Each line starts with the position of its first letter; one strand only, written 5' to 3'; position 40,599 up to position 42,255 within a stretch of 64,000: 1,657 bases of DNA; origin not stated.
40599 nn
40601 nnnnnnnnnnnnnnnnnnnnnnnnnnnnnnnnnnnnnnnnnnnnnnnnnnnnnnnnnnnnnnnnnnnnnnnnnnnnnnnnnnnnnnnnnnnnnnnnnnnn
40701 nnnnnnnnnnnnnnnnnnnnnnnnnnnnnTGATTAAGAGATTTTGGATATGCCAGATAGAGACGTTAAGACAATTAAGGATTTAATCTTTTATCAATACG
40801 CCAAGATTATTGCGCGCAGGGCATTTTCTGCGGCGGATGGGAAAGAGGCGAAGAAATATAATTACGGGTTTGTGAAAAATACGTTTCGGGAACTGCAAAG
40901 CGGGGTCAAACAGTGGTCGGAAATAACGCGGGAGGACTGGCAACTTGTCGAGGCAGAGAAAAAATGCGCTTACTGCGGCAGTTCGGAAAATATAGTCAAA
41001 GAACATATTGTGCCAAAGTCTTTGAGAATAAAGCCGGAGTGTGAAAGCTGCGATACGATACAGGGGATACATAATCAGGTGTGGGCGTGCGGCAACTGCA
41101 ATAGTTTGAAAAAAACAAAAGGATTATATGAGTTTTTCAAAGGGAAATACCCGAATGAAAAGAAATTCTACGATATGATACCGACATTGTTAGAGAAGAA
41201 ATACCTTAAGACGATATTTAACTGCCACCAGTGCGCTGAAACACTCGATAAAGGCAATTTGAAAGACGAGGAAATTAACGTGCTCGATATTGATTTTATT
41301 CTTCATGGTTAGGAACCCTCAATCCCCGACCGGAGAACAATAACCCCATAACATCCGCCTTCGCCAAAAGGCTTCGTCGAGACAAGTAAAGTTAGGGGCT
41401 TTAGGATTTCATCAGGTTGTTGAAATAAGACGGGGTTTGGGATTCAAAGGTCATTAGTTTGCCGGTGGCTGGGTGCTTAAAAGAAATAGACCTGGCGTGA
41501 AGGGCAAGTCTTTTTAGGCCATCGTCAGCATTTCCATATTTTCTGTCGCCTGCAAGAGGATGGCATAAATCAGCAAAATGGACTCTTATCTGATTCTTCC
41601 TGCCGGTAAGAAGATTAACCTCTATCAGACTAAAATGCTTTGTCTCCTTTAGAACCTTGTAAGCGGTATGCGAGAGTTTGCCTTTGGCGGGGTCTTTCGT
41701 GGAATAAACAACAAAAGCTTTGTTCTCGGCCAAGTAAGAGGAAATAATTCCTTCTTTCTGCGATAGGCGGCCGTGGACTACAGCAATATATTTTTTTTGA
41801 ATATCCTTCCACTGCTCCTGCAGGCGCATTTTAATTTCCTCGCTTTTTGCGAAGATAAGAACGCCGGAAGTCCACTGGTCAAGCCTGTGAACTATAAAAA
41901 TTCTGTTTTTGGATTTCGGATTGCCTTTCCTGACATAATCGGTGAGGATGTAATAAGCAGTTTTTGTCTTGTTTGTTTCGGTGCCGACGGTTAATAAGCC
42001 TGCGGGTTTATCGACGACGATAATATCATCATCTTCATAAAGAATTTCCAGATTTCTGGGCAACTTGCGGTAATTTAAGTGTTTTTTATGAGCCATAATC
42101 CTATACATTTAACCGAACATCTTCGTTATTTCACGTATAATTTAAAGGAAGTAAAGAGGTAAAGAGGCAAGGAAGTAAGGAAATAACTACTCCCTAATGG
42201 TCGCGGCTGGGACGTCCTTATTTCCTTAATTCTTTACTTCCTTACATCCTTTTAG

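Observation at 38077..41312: Three-gene OLD-ATPase/Toprim + mini-UvrD helicase + HNH nuclease module (Gabija-like core with a Septu-like third component)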

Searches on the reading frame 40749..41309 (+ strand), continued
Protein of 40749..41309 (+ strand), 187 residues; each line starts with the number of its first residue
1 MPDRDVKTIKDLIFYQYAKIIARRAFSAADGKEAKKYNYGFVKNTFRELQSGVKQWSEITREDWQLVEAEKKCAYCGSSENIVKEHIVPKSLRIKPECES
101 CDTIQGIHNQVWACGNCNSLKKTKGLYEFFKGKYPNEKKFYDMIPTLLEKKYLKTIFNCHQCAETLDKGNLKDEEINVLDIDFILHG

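Call 55: fold_search(model_id=the predicted structure, library=pdb)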
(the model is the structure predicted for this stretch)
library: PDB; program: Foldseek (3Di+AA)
matches with E <= 10: 43; with E <= 0.001: 0
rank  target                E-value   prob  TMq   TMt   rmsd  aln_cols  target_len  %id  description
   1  9j1y_A                1.5e-02  0.94  0.29  0.36  13.0       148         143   18  Crystal structure of Nme1Cas9 HNH domain bound to anti-CRISPR AcrIIC1Boe. (released 2026-03-04)
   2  9j1z_A                2.2e-02  0.93  0.29  0.38  13.1       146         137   17  Crystal structure of Nme1Cas9 HNH domain bound to anti-CRISPR AcrIIC1Nme1ST (released 2026-03-04)
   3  5vgb_A                2.5e-02  0.93  0.28  0.36   9.3       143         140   16  Crystal structure of NmeCas9 HNH domain bound to anti-CRISPR AcrIIC1 (released 2017-08-30)
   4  9ar4_A                4.6e-02  0.35  0.20  0.05  16.1       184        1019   15  CryoEM structure of ThermoCas9 in post-cleavage state bound with the DNA containing NNNNCCA PAM (released 2025-02-26)
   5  8zcz_A                6.4e-02  0.44  0.25  0.07  16.3       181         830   14  Cryo-EM structure of eSaCas9_NNG-guide RNA-target DNA complex in an interrogation state (released 2025-11-05)
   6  9mb6_A                7.6e-02  0.51  0.27  0.06  13.8       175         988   14  Cryo-EM structure of wild-type SaCas9-guide RNA-mismatched target DNA complex (released 2026-03-18)
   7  4h9d_A                8.5e-02  0.84  0.21  0.37  10.1        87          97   28  Crystal Structure of Mn-dependent Gme HNH nicking endonuclease from Geobacter metallireducens GS-15, Northeast Structu (released 2012-10-10)
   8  7enh_A                9.6e-02  0.66  0.26  0.33   9.3       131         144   18  Crystal structure of cas and anti-cas protein complex (released 2022-04-20)
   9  8zda_A                9.6e-02  0.51  0.27  0.07  13.7       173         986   13  Cryo-EM structure of eSaCas9_NNG-guide RNA-target DNA complex in a catalytically active state (released 2025-11-05)
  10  8if0_X                1.1e-01  0.69  0.28  0.34  12.7       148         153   16  NmeHNH-AcrIIC1 complex (released 2024-04-24)
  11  8y0d_A                1.2e-01  0.41  0.26  0.07  12.9       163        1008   14  Crystal structure of SauCas9 in complex with sgRNA and 20nt ssDNA target (released 2025-01-01)
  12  4ogc                  1.3e-01  0.38  0.25  0.06  14.4       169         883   13  Crystal structure of the Type II-C Cas9 enzyme from Actinomyces naeslundii (released 2014-02-12)
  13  8zcy_A                1.4e-01  0.38  0.27  0.09  13.0       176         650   15  Cryo-EM structure of eSaCas9_NNG-guide RNA-target DNA complex in an interrogation state (released 2025-11-05)
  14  4oge                  1.6e-01  0.47  0.25  0.06  12.5       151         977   14  Crystal structure of the Type II-C Cas9 enzyme from Actinomyces naeslundii (released 2014-02-12)
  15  7mpz                  1.7e-01  0.57  0.29  0.38  13.6       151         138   13  HNH Nuclease Domain from G. stearothermophilus Cas9 (released 2021-12-22)
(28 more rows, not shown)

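Call 57: search_dna_similar(query=window:40749-41309:+, collection=phages, mode=protein, max_evalue=0.001, max_rows=10)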
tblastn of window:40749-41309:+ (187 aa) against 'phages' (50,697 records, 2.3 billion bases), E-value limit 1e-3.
Records with a match: 2; places in all: 2; records where one place covers at least 80% of the query: 0.
Best place of each record, by identity: <60% 2.
By first word of the organism name: Synechococcus 2.
By host as written in the record: Synechococcus sp. MW02 2.
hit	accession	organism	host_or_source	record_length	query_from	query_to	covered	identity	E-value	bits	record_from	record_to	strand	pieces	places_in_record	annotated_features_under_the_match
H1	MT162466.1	Synechococcus phage S-N03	Synechococcus sp. MW02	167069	56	134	42%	35.4%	4e-4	46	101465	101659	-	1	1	putative endonuclease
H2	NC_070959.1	Synechococcus phage S-N03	Synechococcus sp. MW02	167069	56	134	42%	35.4%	4e-4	46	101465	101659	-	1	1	HNH endonuclease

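Call 58: search_dna_similar(query=window:40749-41309:+, collection=plasmids, mode=protein, max_evalue=0.001, max_rows=15)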
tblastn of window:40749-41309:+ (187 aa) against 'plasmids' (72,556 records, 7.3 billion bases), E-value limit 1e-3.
Records with a match: 2; places in all: 2; records where one place covers at least 80% of the query: 1.
Best place of each record, by identity: <60% 2.
By first word of the organism name: Halomarina 1; Thauera 1.
By predicted mobility (MOB-suite, as given by PLSDB): non-mobilizable 2.
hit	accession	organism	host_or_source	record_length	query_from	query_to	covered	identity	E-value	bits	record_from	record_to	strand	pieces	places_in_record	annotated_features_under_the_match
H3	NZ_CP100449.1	Halomarina sp. BCD28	cell culture,sediment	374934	5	174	91%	36.0%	7e-18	87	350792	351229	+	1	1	HNH endonuclease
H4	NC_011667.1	Thauera aminoaromatica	-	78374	6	133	68%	30.8%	4e-4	47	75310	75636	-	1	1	HNH endonuclease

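Call 64: search_protein_families(library=padloc, proteins=[L069:4506-6395:+, L069:6385-7884:+, L007:6001-7947:+, L015:5827-7752:+, L015:7743-7982:+, L010:618-2357:+, L010:2388-2603:+, L034:2933-5422:+, L165:1938-3107:+, L006:3-1667:+], max_evalue=0.00001)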
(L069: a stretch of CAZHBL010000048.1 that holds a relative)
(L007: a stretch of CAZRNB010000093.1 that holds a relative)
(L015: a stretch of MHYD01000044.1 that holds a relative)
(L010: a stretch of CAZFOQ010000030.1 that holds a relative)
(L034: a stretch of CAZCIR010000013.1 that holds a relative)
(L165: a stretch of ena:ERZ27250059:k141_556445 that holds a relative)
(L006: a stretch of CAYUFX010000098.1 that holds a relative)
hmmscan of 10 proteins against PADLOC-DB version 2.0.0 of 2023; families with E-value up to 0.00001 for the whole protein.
L069:4506-6395:+ (630 aa): 93 families (the best 25 are shown)
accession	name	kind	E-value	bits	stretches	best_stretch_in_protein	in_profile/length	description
PDLC00077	GajA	-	1.4e-232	771.7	1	12-625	1-616/616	AAA ATPase domain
PDLC00069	GajA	-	5.2e-88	294.1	1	12-513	1-510/687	AAA ATPase domain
PDLC00070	GajA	-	5.7e-85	284.1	1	12-513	1-456/596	AAA ATPase domain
PDLC00091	GajA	-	1.4e-80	269.9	1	12-623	1-619/627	AAA ATPase domain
PDLC00096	GajA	-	5.1e-72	241.5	1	12-562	1-533/630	AAA ATPase domain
PDLC00071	GajA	-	2.7e-71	239.1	2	131-619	73-577/588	AAA ATPase domain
PDLC00099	GajA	-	6.2e-65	218.3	1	12-519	1-473/626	AAA ATPase domain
PDLC00064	GajA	-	2.1e-63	212.9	1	209-512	2-304/464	AAA ATPase domain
PDLC00073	GajA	-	2.5e-62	209.7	1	12-622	1-585/589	AAA ATPase domain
PDLC00065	GajA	-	3.3e-62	209.2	2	12-519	1-518/670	AAA ATPase domain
PDLC00080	GajA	-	1e-58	197.6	1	12-539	1-485/622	AAA ATPase domain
PDLC00078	GajA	-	8.3e-58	194.5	1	12-623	1-579/580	AAA ATPase domain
PDLC00083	GajA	-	3.3e-56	189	1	12-522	1-492/639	AAA ATPase domain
PDLC00092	GajA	-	3.7e-56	188.9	1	12-510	1-474/604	AAA ATPase domain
PDLC00063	GajA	-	9e-50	167.9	1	12-514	1-533/679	AAA ATPase domain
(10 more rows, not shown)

L069:6385-7884:+ (500 aa): 49 families (the best 25 are shown)
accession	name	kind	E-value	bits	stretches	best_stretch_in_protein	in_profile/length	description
PDLC00118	GajB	-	2.5e-134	447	1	4-496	3-502/515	UrvD helicase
PDLC00119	GajB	-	8.1e-55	184.8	3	120-322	181-370/565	UrvD helicase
PDLC00127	GajB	-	1.3e-46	157.3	2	132-273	176-321/594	UrvD helicase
PDLC00122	GajB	-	6e-43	145.5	1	7-496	17-489/502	UrvD helicase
PDLC00120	GajB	-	1.9e-37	127.5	1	10-271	4-267/458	UrvD helicase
PDLC00138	GajB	-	3.5e-37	126.3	3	102-247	165-308/581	UrvD helicase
PDLC00117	GajB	-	1.9e-36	123.7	3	6-91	27-115/604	UrvD helicase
PDLC00123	GajB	-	4.5e-36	122.6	1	7-480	17-508/540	UrvD helicase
PDLC00132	GajB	-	9.1e-36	121.7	2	119-245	176-301/625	UrvD helicase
PDLC00129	GajB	-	1.4e-35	120.9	3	114-245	181-311/594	UrvD helicase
PDLC00135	GajB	-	6.3e-34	115.8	2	6-254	20-264/603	UrvD helicase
PDLC00130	GajB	-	3.2e-32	109.6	2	127-253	175-300/589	UrvD helicase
PDLC03802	RTasHel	-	3.1e-31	106.9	1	6-245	18-275/675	DRT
PDLC00112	GajB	-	6.3e-31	105.6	3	6-87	18-102/581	UrvD helicase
PDLC00136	GajB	-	1.7e-30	104.5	3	7-116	18-127/570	UrvD helicase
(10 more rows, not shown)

L007:6001-7947:+ (649 aa): 102 families (the best 25 are shown)
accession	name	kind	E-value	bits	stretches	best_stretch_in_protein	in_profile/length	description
PDLC02358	Old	-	1.7e-52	177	2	208-542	143-464/578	Old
PDLC02979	AriA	-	1.5e-49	167.8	1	1-396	1-373/373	-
PDLC00091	GajA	-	7.7e-29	99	2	1-114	1-118/627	AAA ATPase domain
PDLC00096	GajA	-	1.7e-27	94.4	2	1-117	1-122/630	AAA ATPase domain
PDLC00067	GajA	-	6.1e-27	92.3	2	351-531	306-465/604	AAA ATPase domain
PDLC00070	GajA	-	3.4e-26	90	2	198-549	144-471/596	AAA ATPase domain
PDLC00066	GajA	-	1.2e-24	84.9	2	1-87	1-87/567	AAA ATPase domain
PDLC00071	GajA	-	1.9e-24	84.4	2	204-542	141-452/588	AAA ATPase domain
PDLC00065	GajA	-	3e-24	83.8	2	352-539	336-518/670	AAA ATPase domain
PDLC00093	GajA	-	3e-24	83.7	2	352-538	384-568/736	AAA ATPase domain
PDLC00090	GajA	-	3.4e-24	83.5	1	1-86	1-80/659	AAA ATPase domain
PDLC00073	GajA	-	2.4e-23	81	2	199-491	133-424/589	AAA ATPase domain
PDLC04168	GajA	-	5.7e-23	79.4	2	1-89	1-86/570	-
PDLC00094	GajA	-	1e-20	71.8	2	1-86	1-90/569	AAA ATPase domain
PDLC00062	GajA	-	1.5e-20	71.2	2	331-415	288-363/639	AAA ATPase domain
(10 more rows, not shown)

L015:5827-7752:+ (642 aa): 107 families (the best 25 are shown)
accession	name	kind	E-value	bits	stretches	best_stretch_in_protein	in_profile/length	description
PDLC02979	AriA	-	1.9e-54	183.9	1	1-393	1-373/373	-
PDLC02358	Old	-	1.8e-52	177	2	208-539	143-462/578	Old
PDLC00067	GajA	-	2.2e-32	110.3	2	349-531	305-466/604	AAA ATPase domain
PDLC00091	GajA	-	5e-31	106.2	2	201-470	138-401/627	AAA ATPase domain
PDLC00096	GajA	-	2.8e-28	97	2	1-153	1-160/630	AAA ATPase domain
PDLC00065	GajA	-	8.4e-28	95.5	2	350-554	335-525/670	AAA ATPase domain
PDLC00066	GajA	-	2.9e-27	93.4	2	1-86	1-86/567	AAA ATPase domain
PDLC00070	GajA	-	3.1e-27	93.5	2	200-546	146-469/596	AAA ATPase domain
PDLC00062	GajA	-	3.3e-25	86.6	2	323-409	273-360/639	AAA ATPase domain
PDLC00083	GajA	-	8.6e-24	81.9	2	199-477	143-422/639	AAA ATPase domain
PDLC00094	GajA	-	2.9e-23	80.2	2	1-85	1-89/569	AAA ATPase domain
PDLC00073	GajA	-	5.3e-23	79.8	2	1-90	1-89/589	AAA ATPase domain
PDLC00090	GajA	-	1e-22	78.6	1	1-80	1-85/659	AAA ATPase domain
PDLC00093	GajA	-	1.1e-22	78.6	2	344-626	377-645/736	AAA ATPase domain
PDLC03878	NsnB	-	1.2e-22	79.1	1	3-395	2-283/345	-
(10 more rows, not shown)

L015:7743-7982:+ (80 aa): 0 families

L010:618-2357:+ (580 aa): 33 families (the best 25 are shown)
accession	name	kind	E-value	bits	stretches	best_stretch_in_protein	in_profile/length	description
PDLC02358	Old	-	1.5e-37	127.6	1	114-472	143-484/578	Old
PDLC02979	AriA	-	1.9e-26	91.8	1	33-302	155-373/373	-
PDLC00096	GajA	-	3.8e-15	53.6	1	106-311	138-346/630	AAA ATPase domain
PDLC00065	GajA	-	9.8e-15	52.3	1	246-514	324-581/670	AAA ATPase domain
PDLC00067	GajA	-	2.3e-14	50.8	1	257-558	306-586/604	AAA ATPase domain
PDLC00091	GajA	-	3e-14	50.8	1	107-332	138-372/627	AAA ATPase domain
PDLC00080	GajA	-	1.3e-12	45.3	1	109-318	146-353/622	AAA ATPase domain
PDLC00073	GajA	-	1.9e-12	44.9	1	108-413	136-440/589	AAA ATPase domain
PDLC00077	GajA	-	3.2e-11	40.5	1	118-472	200-535/616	AAA ATPase domain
PDLC00070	GajA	-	3.4e-11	40.5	1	111-450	151-469/596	AAA ATPase domain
PDLC00099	GajA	-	8.4e-11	39.5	1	108-320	148-362/626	AAA ATPase domain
PDLC00093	GajA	-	3.4e-10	37.3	1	253-491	379-608/736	AAA ATPase domain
PDLC00083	GajA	-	5.1e-10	36.4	1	109-391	147-428/639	AAA ATPase domain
PDLC00082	GajA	-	8.8e-10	35.6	1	195-464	312-570/694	AAA ATPase domain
PDLC00071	GajA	-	9.4e-10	35.9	1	111-322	142-342/588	AAA ATPase domain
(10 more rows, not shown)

L010:2388-2603:+ (72 aa): 0 families

L034:2933-5422:+ (830 aa): 26 families (the best 25 are shown)
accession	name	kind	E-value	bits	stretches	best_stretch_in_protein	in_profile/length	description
PDLC03859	LmuB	-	5.1e-22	76.8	1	12-629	3-593/611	-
PDLC04135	mad3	-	8.4e-16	56.5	1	13-623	1-325/374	mads_3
PDLC03865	LmuB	-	1.8e-15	54.2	1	38-226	35-222/1007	-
PDLC00271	PtuA1|PtuA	-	6.6e-14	50.3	1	12-108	1-94/421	AAA ATPase domain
PDLC00284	PtuA1|PtuA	-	1.4e-12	45.2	1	8-86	56-135/545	AAA ATPase domain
PDLC03861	LmuB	-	4.9e-11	39.3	1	37-117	234-309/1213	-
PDLC00298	PtuA1|PtuA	-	2.1e-10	38.3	1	12-76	1-65/423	AAA ATPase domain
PDLC02913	ATPase_I-A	-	1.6e-09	35.5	1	8-97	48-136/508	-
PDLC00305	PtuA1|PtuA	-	3e-09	34.7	0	12-59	1-48/392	AAA ATPase domain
PDLC00278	PtuA1|PtuA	-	4.5e-09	34.1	0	12-68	1-57/436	AAA ATPase domain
PDLC00299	PtuA1|PtuA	-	9.3e-09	32.8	1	8-85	49-126/535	AAA ATPase domain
PDLC02980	AriA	-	1.3e-08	33.2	0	38-58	3-23/304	-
PDLC00310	PtuA1|PtuA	-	3.3e-08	31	0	12-68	1-57/443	AAA ATPase domain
PDLC02981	AriAB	-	4.4e-08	30.3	1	12-59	1-48/694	-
PDLC04168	GajA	-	1.6e-07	28.4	1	12-62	1-52/570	-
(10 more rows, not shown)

L165:1938-3107:+ (390 aa): 1 family
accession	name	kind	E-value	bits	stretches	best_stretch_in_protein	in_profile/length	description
PDLC05032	PDC-S50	-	4e-06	24.2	1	14-96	7-84/387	-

L006:3-1667:+ (555 aa): 2 families
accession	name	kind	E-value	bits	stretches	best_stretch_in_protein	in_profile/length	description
PDLC04917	PDC-S12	-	6.1e-08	30.8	1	510-551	170-216/218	-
PDLC00833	E1-E2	-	5.2e-06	24.1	0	527-551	166-190/222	E1-E2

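Call 78: find_encoding_contigs(protein=P0007, flank=6000, max_places=6)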
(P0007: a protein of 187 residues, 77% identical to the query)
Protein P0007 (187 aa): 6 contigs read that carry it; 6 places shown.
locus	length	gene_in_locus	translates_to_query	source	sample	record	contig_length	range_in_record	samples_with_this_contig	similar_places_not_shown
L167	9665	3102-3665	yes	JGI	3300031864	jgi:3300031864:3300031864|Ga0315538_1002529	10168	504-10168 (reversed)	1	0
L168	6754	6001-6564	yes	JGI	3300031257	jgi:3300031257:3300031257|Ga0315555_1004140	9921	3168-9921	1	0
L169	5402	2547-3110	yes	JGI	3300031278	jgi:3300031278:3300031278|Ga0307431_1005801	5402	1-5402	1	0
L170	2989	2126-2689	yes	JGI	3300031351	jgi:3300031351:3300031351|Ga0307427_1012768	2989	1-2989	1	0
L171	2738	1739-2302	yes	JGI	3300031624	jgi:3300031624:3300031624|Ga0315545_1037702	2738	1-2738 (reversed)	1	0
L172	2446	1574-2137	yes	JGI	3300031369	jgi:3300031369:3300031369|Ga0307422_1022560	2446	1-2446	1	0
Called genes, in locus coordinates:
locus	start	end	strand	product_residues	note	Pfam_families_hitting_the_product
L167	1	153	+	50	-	?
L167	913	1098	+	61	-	-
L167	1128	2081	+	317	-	PF14022:DUF4238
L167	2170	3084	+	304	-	-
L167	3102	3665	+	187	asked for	-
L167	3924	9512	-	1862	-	PF13385:Laminin_G_3, PF00932:LTD, PF13287:Fn3_assoc, PF13290:CHB_HEX_C_1, PF08757:CotH, PF00932:LTD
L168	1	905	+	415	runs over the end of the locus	PF00512:HisKA, PF02518:HATPase_c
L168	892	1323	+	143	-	PF00072:Response_reg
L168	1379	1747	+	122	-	PF00072:Response_reg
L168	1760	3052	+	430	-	PF00072:Response_reg, PF00512:HisKA, PF02518:HATPase_c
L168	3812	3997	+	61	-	-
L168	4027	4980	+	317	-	PF14022:DUF4238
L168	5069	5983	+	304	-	-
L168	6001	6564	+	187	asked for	-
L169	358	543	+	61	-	-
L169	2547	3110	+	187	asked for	-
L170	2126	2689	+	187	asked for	-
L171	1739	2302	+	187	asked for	-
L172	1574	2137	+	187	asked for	-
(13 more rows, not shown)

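Call 79: find_encoding_contigs(protein=P0005, flank=6000, max_places=4)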
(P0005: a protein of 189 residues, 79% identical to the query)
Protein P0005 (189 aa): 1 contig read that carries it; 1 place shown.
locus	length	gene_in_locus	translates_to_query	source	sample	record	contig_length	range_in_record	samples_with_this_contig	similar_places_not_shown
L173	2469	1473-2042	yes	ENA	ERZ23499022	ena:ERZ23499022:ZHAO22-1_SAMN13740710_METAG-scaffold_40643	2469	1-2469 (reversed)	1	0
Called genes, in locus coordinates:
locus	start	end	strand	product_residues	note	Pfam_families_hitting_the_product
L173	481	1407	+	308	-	-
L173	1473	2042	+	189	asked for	-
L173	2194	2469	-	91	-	?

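Call 80: find_encoding_contigs(protein=P0006, flank=6000, max_places=4)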
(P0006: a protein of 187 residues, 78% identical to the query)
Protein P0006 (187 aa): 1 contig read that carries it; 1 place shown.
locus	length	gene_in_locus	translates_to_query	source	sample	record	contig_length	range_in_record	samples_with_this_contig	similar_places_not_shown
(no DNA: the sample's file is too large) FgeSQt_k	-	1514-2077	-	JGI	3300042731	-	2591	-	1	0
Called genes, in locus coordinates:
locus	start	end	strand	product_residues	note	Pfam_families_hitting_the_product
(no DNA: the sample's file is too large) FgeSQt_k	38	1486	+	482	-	PF02810:SEC-C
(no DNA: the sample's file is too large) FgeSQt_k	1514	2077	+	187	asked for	-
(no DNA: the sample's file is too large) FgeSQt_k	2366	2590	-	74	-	?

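Call 81: find_encoding_contigs(protein=P0004, flank=6000, max_places=4)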
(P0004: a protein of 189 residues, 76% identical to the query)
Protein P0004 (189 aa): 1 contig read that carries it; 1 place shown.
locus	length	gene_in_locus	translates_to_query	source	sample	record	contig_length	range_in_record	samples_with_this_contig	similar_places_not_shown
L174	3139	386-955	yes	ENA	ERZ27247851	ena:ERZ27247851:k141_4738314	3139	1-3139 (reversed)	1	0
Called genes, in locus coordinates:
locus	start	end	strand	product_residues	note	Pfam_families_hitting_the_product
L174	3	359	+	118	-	?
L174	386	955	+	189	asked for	-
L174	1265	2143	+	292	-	PF00696:AA_kinase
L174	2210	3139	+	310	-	?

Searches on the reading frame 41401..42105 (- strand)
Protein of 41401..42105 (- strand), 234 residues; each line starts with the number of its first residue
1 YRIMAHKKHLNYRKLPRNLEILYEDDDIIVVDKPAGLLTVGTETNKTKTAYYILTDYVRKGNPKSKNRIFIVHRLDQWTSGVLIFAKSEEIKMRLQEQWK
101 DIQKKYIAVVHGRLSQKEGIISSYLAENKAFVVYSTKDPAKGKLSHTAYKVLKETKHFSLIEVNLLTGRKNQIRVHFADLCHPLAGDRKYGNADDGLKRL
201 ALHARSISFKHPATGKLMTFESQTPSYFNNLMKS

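Call 51: search_protein_families(library=pfam, proteins=[window:41401-42105:-], max_evalue=0.0001)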
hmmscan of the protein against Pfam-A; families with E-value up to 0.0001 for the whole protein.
window:41401-42105:- (234 aa): 1 family
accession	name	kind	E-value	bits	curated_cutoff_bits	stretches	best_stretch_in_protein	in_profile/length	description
PF00849.27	PseudoU_synth_2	-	3e-32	112.4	26.8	1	27-178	1-151/152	RNA pseudouridylate synthase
